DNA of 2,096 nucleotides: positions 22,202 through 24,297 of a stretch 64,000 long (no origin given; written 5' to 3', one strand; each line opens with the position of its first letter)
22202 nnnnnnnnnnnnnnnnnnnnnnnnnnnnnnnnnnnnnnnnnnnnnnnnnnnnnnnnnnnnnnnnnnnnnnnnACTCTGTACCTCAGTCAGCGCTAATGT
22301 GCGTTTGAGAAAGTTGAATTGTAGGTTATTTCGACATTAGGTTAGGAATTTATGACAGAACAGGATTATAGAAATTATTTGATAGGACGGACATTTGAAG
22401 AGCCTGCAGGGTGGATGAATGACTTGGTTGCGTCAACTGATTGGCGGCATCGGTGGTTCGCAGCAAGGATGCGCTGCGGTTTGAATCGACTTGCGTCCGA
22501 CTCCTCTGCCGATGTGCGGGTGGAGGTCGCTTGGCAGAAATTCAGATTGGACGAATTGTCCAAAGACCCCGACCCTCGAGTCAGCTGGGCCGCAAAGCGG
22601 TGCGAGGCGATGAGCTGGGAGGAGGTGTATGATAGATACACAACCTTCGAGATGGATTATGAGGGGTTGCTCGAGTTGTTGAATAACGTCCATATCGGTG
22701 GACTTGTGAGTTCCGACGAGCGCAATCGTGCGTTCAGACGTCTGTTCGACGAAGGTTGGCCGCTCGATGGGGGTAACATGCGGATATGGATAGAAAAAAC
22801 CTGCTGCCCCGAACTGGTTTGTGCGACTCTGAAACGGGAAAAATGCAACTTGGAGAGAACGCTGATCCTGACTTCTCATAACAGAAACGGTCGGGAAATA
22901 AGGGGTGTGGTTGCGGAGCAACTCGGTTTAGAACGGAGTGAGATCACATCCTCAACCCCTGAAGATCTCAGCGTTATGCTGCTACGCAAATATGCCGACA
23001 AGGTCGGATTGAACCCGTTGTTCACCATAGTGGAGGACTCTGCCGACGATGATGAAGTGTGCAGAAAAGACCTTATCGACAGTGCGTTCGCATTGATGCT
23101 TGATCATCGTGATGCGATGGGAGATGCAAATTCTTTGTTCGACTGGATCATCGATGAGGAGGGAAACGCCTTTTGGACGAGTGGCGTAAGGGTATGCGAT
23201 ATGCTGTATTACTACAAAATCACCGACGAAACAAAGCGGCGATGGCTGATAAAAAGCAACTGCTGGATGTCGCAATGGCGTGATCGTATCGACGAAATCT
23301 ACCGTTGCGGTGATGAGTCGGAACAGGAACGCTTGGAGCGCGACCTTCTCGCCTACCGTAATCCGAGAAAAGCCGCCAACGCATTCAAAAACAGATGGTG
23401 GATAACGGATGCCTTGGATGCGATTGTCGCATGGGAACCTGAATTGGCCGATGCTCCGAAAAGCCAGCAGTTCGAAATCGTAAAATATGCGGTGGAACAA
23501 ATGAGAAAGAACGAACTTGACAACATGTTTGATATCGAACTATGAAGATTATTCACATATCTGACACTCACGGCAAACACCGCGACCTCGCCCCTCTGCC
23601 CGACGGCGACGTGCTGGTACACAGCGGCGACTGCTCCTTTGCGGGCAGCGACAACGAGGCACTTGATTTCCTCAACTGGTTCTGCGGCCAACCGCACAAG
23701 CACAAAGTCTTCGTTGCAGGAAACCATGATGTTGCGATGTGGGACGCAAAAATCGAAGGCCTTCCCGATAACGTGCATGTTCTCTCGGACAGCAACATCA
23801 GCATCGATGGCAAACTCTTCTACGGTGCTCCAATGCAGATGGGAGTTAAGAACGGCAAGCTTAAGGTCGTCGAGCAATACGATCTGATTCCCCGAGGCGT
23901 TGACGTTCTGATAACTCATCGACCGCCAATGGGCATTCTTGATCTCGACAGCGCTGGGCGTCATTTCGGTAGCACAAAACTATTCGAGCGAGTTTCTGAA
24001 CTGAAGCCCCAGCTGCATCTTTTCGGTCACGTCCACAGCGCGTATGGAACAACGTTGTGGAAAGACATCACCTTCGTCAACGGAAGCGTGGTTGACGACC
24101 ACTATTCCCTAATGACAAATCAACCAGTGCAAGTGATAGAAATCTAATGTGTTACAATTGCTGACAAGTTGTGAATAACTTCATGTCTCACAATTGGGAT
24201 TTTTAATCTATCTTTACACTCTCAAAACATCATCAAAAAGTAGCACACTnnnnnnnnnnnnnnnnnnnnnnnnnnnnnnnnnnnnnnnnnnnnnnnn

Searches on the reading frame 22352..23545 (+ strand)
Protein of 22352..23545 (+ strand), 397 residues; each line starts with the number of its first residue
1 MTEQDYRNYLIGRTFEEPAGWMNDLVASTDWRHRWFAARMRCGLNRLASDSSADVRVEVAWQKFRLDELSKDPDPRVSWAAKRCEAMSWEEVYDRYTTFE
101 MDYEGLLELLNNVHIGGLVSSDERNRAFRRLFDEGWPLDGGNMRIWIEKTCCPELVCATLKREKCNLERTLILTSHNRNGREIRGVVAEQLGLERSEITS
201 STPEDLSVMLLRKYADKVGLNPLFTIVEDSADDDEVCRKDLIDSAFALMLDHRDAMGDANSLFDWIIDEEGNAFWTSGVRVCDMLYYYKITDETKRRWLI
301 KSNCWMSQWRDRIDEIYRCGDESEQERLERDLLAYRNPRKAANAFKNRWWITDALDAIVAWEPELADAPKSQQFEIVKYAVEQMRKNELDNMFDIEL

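Call 3: search_protein_families(library=pfam, proteins=[window:22352-23545:+], max_evalue=0.1)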
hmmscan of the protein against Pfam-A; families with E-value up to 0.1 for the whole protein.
window:22352-23545:+ (397 aa): 1 family
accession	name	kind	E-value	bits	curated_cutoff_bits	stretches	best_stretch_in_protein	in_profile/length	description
PF00580.27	UvrD-helicase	-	0.00014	22.1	23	1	156-240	34-119/271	UvrD/REP helicase N-terminal domain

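Call 4: search_protein_families(library=padloc, proteins=[window:22352-23545:+], max_evalue=0.1)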
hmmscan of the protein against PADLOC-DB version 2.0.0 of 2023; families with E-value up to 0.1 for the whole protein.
window:22352-23545:+ (397 aa): 1 family
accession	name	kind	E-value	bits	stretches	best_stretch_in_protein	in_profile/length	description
PDLC00114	GajB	-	0.0068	13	1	169-241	54-126/635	UrvD helicase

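Call 6: search_protein_families(library=ncbifam, proteins=[window:22352-23545:+], max_evalue=0.1)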
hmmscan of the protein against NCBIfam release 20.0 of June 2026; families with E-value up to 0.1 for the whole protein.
window:22352-23545:+ (397 aa): 2 families
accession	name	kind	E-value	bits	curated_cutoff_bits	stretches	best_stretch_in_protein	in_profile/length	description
TIGR01073.1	pcrA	equivalog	0.0017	16.8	911.2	1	161-232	43-114/725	DNA helicase PcrA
TIGR01074.1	rep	equivalog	0.0092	14.3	951.45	1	171-242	50-120/668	DNA helicase Rep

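Call 7: search_protein_families(library=phrogs, proteins=[window:22352-23545:+], max_evalue=0.1)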
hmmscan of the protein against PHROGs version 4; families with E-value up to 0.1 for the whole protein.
window:22352-23545:+ (397 aa): 1 family
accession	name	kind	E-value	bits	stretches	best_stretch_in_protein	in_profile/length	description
phrog_13195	-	unknown function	0.018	15.5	1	23-104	308-388/483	-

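Call 78: search_solved_structures(query=window:22352-23545:+, max_evalue=1, show_alignments=2)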
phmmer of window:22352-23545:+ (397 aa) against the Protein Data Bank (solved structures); distinct sequences matched with E-value up to 1: 4.
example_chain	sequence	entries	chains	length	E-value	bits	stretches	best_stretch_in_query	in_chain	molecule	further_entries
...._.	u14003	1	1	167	0.014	17.5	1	170-233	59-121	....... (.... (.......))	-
2pjr_A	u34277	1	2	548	0.065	15.4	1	170-233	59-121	PROTEIN (HELICASE PCRA)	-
3fz0_A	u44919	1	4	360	0.083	15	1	73-197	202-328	Nucleoside hydrolase, putative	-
1pjr_A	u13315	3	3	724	0.1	14.7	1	170-233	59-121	PCRA | ATP-DEPENDENT HELICASE PCRA | HELICASE PCRA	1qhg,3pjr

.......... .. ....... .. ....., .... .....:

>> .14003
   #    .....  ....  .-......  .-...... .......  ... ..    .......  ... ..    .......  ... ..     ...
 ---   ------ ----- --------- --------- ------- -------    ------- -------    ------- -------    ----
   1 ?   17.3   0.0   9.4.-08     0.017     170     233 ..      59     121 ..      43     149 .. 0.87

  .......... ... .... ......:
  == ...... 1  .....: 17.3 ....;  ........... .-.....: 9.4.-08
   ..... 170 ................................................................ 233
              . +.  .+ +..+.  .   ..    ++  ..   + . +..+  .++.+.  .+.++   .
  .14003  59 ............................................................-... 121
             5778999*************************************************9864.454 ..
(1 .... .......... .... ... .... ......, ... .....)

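Call 96: search_protein_representatives(protein=window:22352-23545:+)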
Query: 397 residues. Proteins with E-value up to 0.001 (for the whole library): 65; up to 1e-10: 4; up to 1e-30: 2. The best 65 are listed.
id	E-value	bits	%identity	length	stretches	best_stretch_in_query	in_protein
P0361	3.1e-228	774.0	82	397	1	1-397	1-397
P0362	2.7e-81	290.0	41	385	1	1-387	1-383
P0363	5.7e-15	71.6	39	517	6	25-78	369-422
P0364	1.9e-12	63.3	34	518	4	22-81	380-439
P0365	4.5e-10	55.5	45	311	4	37-79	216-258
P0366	3.7e-09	52.5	41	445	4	24-80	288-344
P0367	4.7e-09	52.1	36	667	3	29-80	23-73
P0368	4.9e-09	52.1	38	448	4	24-77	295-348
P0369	5.9e-09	51.8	41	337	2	22-84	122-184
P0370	6.8e-08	48.3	33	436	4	20-129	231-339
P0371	8.1e-08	48.1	36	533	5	23-78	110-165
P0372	8.8e-08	47.9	39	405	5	23-82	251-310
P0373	1.3e-07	47.3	38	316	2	23-81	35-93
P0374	2.7e-07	46.4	38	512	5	21-81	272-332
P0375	4.9e-07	45.5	35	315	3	14-86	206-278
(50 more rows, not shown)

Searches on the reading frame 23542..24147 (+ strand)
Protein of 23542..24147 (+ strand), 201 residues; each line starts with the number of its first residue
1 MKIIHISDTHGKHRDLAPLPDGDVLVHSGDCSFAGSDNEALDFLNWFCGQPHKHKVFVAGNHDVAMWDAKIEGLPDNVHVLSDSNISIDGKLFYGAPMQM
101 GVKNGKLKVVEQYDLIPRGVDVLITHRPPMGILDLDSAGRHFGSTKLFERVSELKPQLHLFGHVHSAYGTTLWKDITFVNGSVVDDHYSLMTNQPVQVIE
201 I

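Call 3: search_protein_families(library=pfam, proteins=[window:23542-24147:+], max_evalue=0.1)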
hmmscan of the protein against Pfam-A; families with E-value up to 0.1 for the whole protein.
window:23542-24147:+ (201 aa): 3 families
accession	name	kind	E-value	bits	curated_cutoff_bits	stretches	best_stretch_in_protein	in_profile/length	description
PF00149.33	Metallophos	-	2.1e-11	45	21.5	1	1-166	1-190/191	Calcineurin-like phosphoesterase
PF12850.12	Metallophos_2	-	2.6e-09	37.7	27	1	1-182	1-134/154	Calcineurin-like phosphoesterase superfamily domain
PF14582.11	Metallophos_3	-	0.00031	20.6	28.2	1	121-185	176-241/259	Metallophosphoesterase, calcineurin superfamily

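Call 4: search_protein_families(library=padloc, proteins=[window:23542-24147:+], max_evalue=0.1)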
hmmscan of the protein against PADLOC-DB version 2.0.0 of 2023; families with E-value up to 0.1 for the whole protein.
window:23542-24147:+ (201 aa): 1 family
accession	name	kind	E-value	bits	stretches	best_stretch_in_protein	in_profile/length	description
PDLC04908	PDC-S10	-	1.2e-72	241.8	1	1-197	10-213/223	-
